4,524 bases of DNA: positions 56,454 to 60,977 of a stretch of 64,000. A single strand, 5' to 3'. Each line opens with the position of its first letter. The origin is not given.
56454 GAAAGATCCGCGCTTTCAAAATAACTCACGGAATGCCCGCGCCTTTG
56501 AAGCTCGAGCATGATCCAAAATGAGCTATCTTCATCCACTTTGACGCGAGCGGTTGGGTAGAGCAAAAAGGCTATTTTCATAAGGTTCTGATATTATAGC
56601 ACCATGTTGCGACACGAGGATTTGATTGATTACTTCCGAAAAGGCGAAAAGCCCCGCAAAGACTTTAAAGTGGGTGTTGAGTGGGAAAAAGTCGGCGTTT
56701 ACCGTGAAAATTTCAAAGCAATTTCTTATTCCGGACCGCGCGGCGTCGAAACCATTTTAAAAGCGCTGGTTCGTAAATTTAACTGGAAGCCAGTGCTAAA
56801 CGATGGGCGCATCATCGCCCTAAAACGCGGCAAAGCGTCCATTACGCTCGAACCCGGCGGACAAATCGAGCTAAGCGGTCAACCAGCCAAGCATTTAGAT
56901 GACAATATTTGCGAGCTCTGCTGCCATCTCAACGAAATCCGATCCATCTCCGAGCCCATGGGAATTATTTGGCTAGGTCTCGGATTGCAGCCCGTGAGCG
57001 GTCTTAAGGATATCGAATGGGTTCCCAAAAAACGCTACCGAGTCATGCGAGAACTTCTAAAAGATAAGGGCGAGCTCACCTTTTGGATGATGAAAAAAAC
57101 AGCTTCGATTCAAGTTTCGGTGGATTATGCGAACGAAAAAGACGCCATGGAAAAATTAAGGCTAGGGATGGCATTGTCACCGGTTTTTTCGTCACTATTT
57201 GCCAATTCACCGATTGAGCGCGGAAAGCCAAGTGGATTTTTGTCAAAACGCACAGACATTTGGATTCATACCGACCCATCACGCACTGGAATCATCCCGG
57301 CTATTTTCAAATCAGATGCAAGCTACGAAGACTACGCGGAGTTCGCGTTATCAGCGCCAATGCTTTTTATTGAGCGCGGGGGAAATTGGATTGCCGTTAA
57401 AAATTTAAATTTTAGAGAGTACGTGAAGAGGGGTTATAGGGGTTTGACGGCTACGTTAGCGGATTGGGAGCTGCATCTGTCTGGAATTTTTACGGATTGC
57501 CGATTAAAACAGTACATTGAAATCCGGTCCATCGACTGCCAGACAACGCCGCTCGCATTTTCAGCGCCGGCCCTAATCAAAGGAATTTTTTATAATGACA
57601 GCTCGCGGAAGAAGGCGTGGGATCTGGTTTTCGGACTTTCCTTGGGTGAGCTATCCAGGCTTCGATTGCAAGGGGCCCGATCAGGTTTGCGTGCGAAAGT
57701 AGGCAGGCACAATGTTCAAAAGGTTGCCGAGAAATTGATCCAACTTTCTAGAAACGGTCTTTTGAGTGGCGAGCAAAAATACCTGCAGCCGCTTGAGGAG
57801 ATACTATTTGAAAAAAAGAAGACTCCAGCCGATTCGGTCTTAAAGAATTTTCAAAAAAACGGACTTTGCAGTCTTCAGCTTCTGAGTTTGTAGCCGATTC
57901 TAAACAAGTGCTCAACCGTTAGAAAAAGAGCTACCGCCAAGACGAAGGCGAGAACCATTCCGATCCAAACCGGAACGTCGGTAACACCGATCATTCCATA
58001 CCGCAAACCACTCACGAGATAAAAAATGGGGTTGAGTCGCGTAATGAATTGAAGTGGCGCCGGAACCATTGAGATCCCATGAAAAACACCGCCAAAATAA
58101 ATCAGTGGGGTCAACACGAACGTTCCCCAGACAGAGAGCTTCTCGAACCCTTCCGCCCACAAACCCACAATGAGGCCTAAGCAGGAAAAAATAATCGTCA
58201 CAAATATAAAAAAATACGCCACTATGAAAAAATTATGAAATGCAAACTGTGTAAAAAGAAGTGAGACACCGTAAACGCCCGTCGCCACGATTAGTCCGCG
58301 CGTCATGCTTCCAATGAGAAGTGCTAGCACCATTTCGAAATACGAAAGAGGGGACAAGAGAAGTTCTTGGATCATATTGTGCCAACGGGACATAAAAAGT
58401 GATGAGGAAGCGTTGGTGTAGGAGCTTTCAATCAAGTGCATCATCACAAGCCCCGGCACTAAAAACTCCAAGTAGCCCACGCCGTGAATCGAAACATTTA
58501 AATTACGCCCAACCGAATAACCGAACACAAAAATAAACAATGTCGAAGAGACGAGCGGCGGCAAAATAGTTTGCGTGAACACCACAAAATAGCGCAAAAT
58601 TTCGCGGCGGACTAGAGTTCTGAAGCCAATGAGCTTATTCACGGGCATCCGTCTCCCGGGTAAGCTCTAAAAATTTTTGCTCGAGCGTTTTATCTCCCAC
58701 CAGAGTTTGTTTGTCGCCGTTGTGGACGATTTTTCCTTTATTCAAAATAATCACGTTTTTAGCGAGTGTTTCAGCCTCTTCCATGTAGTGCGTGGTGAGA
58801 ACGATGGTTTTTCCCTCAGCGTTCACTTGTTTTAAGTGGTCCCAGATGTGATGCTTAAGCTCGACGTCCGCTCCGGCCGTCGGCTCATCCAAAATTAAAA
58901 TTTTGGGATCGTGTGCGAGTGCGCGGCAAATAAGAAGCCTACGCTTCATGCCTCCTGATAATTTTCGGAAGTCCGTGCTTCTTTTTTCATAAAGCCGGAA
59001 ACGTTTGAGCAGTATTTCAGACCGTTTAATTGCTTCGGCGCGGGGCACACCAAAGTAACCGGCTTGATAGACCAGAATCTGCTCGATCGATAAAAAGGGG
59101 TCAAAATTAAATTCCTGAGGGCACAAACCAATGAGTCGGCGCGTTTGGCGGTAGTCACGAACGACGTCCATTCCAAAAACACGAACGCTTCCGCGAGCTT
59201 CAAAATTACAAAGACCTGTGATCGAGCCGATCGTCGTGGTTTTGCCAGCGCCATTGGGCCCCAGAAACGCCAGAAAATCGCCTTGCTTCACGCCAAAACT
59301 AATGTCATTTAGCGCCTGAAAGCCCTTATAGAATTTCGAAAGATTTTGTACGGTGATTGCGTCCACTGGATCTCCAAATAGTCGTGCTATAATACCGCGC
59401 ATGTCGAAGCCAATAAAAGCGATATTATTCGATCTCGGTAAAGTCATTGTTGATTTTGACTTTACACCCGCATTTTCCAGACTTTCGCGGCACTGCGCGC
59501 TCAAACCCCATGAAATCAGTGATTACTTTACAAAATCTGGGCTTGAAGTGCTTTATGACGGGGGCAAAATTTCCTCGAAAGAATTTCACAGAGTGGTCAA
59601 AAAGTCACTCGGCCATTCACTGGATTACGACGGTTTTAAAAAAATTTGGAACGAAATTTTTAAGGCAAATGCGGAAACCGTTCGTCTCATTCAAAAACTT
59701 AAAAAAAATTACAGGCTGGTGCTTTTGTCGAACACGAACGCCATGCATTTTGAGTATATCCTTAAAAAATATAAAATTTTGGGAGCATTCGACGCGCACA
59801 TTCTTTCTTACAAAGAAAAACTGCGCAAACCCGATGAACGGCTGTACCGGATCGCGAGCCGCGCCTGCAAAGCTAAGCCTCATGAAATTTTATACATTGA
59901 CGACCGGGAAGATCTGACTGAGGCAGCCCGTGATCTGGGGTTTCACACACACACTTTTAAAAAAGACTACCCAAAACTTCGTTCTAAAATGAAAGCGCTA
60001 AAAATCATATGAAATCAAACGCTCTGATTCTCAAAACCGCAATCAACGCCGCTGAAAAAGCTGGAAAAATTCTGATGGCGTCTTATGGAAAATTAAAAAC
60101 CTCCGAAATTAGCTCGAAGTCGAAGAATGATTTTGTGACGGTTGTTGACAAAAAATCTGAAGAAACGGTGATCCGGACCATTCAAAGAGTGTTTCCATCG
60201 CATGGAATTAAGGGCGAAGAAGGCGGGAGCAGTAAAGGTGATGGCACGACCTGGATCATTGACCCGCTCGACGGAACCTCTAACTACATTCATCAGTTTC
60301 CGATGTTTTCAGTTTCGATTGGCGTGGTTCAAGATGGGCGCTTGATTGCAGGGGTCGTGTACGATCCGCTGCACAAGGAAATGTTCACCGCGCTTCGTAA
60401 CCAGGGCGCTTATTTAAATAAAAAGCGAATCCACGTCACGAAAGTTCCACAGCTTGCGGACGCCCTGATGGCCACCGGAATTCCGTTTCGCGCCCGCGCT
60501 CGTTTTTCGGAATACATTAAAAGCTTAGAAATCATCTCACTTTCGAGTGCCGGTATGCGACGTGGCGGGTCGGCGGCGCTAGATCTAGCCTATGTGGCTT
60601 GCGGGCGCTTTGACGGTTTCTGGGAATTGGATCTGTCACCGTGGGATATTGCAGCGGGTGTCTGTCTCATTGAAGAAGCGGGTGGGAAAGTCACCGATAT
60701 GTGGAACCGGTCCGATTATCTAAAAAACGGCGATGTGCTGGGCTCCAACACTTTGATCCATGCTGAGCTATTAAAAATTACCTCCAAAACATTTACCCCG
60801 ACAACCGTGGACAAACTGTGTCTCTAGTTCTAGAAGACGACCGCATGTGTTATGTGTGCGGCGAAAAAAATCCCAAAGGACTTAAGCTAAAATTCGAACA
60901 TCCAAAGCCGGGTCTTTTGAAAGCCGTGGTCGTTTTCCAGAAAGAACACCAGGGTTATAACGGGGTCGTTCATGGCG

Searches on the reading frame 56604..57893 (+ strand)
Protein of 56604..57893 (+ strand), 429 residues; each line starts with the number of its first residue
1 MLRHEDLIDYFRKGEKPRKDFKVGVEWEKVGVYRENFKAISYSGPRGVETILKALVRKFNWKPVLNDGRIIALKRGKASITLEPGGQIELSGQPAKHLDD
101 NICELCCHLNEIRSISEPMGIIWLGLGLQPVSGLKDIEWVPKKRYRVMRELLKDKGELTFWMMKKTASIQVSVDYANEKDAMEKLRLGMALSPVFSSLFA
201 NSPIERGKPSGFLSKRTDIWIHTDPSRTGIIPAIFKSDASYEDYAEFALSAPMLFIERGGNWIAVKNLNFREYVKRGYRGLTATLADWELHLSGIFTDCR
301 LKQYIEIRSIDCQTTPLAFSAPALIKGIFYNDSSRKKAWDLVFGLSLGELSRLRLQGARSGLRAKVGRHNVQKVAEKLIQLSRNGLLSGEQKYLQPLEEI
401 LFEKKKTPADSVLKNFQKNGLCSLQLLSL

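Call 72: search_protein_families(library=pfam, proteins=[window:56604-57893:+], max_evalue=0.00001)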
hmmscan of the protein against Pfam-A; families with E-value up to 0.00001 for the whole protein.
window:56604-57893:+ (429 aa): 1 family
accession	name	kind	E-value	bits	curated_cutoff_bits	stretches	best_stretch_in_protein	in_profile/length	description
PF04107.18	GCS2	-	4e-50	171.3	21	1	58-342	16-287/291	Glutamate-cysteine ligase family 2(GCS2)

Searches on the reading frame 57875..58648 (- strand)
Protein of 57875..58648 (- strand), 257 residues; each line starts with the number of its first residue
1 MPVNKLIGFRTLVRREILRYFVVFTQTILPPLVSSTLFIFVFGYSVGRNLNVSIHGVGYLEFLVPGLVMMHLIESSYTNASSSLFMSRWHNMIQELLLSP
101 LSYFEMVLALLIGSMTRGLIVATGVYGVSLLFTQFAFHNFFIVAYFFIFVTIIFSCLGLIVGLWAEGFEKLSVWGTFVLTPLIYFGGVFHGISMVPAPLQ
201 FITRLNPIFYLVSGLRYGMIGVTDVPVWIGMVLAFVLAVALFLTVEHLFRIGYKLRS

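Call 72: search_protein_families(library=pfam, proteins=[window:57875-58648:-], max_evalue=0.00001)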
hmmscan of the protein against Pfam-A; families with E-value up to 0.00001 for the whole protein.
window:57875-58648:- (257 aa): 2 families
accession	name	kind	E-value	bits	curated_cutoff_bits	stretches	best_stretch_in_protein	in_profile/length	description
PF01061.29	ABC2_membrane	-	1.5e-25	90.5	26.9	1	9-219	3-210/211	ABC-2 type transporter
PF12698.13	ABC2_membrane_3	-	1.1e-06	28.4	31.6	1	58-243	159-343/347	ABC-2 family transporter protein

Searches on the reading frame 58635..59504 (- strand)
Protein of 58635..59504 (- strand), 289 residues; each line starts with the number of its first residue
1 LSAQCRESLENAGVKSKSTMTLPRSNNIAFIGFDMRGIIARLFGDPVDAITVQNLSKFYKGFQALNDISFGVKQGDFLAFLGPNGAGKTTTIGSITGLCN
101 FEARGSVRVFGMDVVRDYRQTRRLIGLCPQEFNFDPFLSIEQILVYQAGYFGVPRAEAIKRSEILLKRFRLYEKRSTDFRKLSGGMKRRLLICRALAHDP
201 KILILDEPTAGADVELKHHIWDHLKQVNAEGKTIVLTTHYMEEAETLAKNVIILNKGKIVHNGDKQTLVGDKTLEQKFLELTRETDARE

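Call 72: search_protein_families(library=pfam, proteins=[window:58635-59504:-], max_evalue=0.00001)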
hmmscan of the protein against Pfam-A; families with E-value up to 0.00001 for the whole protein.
window:58635-59504:- (289 aa): 2 families
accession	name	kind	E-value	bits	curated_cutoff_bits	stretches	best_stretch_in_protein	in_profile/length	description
PF00005.33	ABC_tran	-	5.6e-29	101.9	25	1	65-210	1-137/137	ABC transporter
PF13304.12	AAA_21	-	2.1e-08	35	27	0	175-239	231-298/304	AAA domain, putative AbiEii toxin, Type IV TA system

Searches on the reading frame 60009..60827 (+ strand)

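Call 72: search_protein_families(library=pfam, proteins=[window:60009-60827:+], max_evalue=0.00001)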
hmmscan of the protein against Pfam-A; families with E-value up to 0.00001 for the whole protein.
window:60009-60827:+ (272 aa): 1 family
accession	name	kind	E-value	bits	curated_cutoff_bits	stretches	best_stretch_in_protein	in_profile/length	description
PF00459.30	Inositol_P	-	8.5e-74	248.9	27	1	7-256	5-264/271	Inositol monophosphatase family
